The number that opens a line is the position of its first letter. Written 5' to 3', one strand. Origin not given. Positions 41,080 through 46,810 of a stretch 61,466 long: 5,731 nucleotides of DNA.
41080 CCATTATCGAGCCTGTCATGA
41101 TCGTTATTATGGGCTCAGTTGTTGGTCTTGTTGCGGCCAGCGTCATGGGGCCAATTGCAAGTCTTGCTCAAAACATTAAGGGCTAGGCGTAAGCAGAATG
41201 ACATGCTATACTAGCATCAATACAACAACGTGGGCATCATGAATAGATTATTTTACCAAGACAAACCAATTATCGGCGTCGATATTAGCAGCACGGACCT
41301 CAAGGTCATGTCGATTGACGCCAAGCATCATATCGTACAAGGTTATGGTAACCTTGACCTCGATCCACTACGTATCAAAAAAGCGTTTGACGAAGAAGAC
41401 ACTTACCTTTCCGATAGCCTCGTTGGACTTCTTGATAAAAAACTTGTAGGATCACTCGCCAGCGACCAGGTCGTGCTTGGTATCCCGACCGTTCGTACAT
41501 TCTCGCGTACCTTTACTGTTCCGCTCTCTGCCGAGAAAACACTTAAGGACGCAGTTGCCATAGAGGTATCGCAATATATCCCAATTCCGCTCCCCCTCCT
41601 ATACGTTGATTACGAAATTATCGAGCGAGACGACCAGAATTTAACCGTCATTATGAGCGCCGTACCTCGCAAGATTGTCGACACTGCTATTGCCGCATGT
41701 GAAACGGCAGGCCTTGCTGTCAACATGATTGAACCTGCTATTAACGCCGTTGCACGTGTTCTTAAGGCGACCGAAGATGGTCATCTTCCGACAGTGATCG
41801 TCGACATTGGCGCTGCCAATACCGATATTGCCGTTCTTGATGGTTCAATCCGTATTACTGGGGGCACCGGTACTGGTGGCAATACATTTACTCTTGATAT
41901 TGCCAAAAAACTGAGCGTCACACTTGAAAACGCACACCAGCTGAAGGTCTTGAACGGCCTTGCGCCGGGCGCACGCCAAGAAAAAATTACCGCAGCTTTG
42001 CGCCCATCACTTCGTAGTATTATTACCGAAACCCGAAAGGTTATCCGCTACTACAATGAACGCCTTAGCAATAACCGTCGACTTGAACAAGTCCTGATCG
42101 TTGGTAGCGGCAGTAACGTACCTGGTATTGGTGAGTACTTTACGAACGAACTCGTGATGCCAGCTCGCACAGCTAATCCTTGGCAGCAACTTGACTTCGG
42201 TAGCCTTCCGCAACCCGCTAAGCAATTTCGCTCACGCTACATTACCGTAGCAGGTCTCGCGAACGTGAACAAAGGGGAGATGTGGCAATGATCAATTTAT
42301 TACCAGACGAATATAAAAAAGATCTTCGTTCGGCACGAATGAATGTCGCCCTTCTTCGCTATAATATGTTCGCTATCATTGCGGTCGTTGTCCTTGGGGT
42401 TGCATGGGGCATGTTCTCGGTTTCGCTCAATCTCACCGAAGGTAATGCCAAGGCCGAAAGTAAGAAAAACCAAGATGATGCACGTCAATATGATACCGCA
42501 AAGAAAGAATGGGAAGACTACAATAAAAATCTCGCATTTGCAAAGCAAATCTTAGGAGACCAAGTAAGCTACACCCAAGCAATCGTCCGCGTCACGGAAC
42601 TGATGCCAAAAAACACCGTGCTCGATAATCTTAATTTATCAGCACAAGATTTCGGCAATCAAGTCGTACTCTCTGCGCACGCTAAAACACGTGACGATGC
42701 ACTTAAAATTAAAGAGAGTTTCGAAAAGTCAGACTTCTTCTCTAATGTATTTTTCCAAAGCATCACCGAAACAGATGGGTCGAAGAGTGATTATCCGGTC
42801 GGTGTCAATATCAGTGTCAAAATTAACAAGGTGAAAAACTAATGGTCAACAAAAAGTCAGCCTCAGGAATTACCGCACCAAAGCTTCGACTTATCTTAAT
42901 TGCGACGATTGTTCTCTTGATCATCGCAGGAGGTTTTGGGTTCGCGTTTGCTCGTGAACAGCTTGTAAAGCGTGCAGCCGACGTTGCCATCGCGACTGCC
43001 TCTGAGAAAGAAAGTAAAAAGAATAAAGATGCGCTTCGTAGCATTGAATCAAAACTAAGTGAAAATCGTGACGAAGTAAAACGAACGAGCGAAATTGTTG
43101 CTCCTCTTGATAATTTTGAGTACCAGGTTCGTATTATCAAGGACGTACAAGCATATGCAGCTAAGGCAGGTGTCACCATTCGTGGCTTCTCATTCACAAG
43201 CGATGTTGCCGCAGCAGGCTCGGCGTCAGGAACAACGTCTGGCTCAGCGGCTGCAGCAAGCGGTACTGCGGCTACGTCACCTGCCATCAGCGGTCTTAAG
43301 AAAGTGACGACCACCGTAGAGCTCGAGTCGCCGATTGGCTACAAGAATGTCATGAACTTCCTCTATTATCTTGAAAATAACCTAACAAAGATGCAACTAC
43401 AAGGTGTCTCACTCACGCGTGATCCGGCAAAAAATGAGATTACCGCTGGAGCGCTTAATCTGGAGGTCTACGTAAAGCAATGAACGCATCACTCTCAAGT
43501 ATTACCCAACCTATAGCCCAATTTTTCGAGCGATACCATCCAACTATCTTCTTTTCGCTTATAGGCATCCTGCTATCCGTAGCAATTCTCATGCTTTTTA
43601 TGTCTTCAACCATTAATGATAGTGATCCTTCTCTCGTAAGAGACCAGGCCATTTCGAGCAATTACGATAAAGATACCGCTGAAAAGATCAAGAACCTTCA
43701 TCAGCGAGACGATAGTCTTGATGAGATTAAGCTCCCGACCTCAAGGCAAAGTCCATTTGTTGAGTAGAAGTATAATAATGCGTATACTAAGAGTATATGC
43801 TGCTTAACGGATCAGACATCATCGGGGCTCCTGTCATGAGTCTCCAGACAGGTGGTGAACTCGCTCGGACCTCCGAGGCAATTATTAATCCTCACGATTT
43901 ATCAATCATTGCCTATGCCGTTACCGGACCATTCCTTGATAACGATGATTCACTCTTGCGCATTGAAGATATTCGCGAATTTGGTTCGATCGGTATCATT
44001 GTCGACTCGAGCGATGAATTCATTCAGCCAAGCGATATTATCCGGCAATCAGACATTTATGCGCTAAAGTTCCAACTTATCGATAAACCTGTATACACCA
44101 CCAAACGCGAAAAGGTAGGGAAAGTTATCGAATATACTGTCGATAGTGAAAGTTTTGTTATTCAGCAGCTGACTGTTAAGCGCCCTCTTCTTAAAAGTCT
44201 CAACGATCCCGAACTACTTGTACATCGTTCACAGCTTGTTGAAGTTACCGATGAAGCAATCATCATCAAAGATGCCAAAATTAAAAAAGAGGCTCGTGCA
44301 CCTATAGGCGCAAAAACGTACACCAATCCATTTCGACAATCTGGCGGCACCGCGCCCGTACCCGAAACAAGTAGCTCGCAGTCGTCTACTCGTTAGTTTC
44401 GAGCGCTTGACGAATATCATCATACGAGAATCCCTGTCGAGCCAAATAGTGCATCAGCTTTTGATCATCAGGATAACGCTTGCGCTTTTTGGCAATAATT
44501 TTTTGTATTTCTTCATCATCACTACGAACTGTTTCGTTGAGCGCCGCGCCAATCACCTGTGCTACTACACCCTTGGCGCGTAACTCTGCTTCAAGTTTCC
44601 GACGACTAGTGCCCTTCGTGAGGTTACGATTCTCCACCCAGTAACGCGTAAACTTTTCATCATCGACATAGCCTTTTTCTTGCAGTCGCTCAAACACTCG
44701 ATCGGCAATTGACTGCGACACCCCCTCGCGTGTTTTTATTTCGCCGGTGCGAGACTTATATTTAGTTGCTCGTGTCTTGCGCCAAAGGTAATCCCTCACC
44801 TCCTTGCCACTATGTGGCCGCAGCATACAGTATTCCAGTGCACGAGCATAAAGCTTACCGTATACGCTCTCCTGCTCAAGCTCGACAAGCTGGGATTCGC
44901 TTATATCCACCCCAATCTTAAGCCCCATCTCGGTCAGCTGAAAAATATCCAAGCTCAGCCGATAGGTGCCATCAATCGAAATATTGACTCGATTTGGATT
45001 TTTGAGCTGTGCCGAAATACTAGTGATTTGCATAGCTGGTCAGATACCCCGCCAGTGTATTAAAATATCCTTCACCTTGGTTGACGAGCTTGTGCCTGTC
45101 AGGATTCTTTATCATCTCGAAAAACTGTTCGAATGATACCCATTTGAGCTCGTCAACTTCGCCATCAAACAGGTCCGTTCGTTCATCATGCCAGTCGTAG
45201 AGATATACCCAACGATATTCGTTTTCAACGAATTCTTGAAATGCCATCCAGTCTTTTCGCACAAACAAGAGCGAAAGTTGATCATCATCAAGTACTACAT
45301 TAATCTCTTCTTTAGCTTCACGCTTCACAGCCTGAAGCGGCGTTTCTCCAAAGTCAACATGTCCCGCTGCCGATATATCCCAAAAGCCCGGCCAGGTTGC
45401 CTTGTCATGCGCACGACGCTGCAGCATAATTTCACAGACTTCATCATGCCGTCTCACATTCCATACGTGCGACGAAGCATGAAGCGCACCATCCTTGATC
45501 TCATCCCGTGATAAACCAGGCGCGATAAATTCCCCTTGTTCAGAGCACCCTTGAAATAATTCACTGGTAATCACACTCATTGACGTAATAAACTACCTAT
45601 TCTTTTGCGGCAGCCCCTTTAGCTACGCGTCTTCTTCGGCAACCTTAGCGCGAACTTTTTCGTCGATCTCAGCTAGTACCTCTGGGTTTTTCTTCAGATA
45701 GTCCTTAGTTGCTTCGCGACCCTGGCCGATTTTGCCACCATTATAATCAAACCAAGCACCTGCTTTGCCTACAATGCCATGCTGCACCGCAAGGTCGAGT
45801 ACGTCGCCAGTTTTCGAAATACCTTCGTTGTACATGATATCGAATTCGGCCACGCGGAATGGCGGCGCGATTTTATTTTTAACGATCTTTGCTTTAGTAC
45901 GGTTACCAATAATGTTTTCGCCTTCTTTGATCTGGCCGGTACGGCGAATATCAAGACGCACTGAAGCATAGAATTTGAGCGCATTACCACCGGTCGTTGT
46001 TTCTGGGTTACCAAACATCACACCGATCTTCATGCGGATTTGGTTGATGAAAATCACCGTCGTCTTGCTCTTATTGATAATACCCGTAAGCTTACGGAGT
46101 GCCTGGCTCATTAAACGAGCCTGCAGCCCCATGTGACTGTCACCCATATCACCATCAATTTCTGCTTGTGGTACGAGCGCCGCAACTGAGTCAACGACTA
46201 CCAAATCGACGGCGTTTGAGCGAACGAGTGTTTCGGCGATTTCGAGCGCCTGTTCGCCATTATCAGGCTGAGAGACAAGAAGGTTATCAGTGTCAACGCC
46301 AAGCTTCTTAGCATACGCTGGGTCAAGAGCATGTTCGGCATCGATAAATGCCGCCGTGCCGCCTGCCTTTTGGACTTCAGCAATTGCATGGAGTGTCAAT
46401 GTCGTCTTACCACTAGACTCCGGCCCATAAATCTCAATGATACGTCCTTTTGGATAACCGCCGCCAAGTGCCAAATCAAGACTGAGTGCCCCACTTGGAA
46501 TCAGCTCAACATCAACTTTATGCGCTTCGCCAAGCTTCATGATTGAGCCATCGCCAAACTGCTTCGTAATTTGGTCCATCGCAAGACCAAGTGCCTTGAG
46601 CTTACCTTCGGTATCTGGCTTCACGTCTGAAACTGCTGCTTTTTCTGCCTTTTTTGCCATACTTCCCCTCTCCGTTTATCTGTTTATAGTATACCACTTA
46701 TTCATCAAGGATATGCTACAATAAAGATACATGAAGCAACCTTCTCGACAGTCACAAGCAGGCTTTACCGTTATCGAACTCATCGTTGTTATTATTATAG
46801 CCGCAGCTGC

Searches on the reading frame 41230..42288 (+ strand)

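Call 9: search_protein_families(library=pfam, proteins=[window:41230-42288:+], max_evalue=0.01)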
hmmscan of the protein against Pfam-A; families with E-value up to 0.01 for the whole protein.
window:41230-42288:+ (353 aa): 3 families
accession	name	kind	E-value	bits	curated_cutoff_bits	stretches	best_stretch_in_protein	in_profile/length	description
PF11104.14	PilM_2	-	2.2e-25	89.8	27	1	16-344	1-336/340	Type IV pilus assembly protein PilM;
PF14450.12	FtsA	-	2.7e-12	47.6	31.8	1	189-318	1-113/127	Cell division protein FtsA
PF06723.19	MreB_Mbl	-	6.6e-06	25.6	27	0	250-316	239-305/327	MreB/Mbl protein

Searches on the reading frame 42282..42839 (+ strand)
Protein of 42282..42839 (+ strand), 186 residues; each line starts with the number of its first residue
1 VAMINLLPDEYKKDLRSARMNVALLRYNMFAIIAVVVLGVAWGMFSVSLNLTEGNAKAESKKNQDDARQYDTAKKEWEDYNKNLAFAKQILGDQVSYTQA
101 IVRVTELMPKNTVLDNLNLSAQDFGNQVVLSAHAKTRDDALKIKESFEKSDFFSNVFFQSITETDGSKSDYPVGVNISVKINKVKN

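Call 9: search_protein_families(library=pfam, proteins=[window:42282-42839:+], max_evalue=0.01)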
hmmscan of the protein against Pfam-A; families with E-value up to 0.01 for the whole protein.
window:42282-42839:+ (186 aa): 1 family
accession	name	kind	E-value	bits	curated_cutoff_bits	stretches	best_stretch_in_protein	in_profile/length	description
PF05137.18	PilN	-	3.9e-05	24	22.8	1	105-168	7-66/78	Fimbrial assembly protein (PilN)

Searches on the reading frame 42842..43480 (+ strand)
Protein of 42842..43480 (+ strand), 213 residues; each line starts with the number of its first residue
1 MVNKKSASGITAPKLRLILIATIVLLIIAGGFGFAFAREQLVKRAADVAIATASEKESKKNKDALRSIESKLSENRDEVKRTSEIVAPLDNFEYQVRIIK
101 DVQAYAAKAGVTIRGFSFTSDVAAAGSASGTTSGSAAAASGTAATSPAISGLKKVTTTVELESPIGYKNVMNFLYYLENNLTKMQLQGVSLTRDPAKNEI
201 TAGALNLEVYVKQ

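Call 9: search_protein_families(library=pfam, proteins=[window:42842-43480:+], max_evalue=0.01)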
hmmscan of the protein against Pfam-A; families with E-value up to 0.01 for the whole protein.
window:42842-43480:+ (213 aa): 1 family
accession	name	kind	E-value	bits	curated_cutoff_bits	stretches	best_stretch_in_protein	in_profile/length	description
PF07083.16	DUF1351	-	0.00032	20.9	27.8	1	41-99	25-81/210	Protein of unknown function (DUF1351)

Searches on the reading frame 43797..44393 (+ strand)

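Call 9: search_protein_families(library=pfam, proteins=[window:43797-44393:+], max_evalue=0.01)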
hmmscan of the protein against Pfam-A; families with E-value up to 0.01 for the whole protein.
window:43797-44393:+ (199 aa): 1 family
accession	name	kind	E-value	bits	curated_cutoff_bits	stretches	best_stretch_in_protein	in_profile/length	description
PF05239.21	PRC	-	1.5e-06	28.6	21.2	1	93-159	8-73/78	PRC-barrel domain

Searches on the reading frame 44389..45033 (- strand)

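Call 38: search_protein_families(library=pfam, proteins=[window:44389-45033:-], max_evalue=0.001)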
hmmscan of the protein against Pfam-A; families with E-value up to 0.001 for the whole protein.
window:44389-45033:- (215 aa): 4 families
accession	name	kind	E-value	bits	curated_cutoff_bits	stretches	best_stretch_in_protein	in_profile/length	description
PF02631.22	RecX_HTH2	-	8.4e-11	42.4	26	1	124-165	1-42/42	RecX, second three-helix domain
PF21982.2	RecX_HTH1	-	7.2e-09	35.9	26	1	62-86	2-26/40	RecX, first three-helix domain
PF21981.2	RecX_HTH3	-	1.6e-07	31.8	26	1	173-211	3-48/48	RecX, third three-helix domain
PF17267.7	DUF5333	-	0.00012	22.7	27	0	77-158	7-85/110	Family of unknown function (DUF5333)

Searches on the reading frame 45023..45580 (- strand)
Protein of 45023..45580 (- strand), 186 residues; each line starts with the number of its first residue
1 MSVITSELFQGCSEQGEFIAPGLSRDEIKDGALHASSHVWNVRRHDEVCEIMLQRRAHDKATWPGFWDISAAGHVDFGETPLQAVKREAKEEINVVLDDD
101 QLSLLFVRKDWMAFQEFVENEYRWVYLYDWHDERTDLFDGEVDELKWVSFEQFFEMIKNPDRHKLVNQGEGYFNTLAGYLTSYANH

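Call 38: search_protein_families(library=pfam, proteins=[window:45023-45580:-], max_evalue=0.001)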
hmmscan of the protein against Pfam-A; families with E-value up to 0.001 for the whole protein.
window:45023-45580:- (186 aa): 1 family
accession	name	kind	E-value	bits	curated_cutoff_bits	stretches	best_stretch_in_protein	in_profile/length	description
PF00293.34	NUDIX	-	3.5e-18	66.3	21.1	1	45-159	14-124/134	NUDIX domain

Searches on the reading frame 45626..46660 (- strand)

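Call 38: search_protein_families(library=pfam, proteins=[window:45626-46660:-], max_evalue=0.001)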
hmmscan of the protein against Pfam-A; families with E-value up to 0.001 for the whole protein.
window:45626-46660:- (345 aa): 7 families
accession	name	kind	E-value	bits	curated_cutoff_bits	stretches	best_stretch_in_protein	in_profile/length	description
PF00154.27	RecA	-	9.9e-143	474.7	27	1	22-282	1-262/262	recA bacterial DNA recombination protein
PF21096.2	RecA_C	-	2.5e-24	85.6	27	1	285-340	1-56/57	RecA C-terminal domain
PF08423.17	Rad51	-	3.9e-11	43.1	22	1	53-241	7-212/244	Rad51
PF06745.19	ATPase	-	2.6e-08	34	26.6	1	55-219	2-167/231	KaiC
PF01637.24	ATPase_2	-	8.6e-06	26.1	33.2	1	73-203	21-113/225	ATPase domain predominantly from Archaea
PF13481.12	AAA_25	-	3.6e-05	23.9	27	0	62-164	23-157/195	AAA domain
PF13479.12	AAA_24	-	0.00018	21.8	27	1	75-166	5-80/195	AAA domain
